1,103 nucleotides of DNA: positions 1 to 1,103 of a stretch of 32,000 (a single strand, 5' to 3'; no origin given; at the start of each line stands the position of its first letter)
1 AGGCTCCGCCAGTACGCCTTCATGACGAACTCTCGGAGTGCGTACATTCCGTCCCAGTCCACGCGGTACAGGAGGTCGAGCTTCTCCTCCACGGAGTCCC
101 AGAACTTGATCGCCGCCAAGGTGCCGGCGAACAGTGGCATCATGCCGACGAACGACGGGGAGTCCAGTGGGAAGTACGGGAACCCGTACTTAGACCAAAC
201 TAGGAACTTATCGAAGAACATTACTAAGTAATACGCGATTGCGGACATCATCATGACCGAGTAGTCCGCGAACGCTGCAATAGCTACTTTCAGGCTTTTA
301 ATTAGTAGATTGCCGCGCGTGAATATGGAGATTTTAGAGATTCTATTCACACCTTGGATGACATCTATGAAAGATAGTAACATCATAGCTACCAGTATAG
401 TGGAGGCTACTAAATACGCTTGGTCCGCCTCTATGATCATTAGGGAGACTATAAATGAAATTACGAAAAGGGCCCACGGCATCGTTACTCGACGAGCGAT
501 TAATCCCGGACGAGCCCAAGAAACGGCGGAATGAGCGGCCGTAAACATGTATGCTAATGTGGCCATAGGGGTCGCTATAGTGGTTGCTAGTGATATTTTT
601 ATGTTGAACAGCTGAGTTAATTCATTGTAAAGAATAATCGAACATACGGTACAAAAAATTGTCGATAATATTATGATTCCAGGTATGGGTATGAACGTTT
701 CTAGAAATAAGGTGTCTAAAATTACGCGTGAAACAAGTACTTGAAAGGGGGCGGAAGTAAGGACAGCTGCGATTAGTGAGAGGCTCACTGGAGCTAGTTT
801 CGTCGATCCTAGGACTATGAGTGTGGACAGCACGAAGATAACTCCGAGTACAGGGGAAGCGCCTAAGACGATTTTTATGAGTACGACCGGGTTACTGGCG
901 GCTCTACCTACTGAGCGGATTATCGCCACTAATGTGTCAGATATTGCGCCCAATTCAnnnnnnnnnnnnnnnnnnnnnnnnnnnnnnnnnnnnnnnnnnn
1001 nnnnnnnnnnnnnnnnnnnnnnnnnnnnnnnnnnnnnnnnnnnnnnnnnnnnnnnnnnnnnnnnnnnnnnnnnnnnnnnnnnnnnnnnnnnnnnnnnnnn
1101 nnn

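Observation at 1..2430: PelF-like glycosyltransferase translationally coupled to a PelG-like membrane protein: possible archaeal Pel-type exopolysaccharide core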

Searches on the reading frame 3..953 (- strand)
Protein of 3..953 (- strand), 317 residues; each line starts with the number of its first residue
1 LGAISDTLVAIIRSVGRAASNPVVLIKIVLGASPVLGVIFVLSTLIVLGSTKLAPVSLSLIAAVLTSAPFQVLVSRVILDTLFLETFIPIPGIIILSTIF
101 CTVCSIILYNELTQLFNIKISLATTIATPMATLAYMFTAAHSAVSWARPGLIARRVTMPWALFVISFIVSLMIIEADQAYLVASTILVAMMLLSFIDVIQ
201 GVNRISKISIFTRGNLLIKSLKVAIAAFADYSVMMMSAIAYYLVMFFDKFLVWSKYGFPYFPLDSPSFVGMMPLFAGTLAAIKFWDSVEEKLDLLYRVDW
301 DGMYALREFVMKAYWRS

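Call 4: search_protein_families(library=pfam, proteins=[window:3-953:-], max_evalue=1)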
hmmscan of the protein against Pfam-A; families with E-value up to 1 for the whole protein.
window:3-953:- (317 aa): 1 family
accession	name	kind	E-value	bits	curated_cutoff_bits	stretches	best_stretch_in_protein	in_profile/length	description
PF16933.10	PelG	-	0.0058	16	29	1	56-255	66-254/452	Putative exopolysaccharide Exporter (EPS-E)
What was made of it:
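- The direct Pfam hit of the window fragment to PelG is weak (E 0.0058, call 4).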

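Call 5: search_protein_families(library=ncbifam, proteins=[window:3-953:-], max_evalue=1)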
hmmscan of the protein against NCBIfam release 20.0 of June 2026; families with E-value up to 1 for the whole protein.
window:3-953:- (317 aa): 0 families
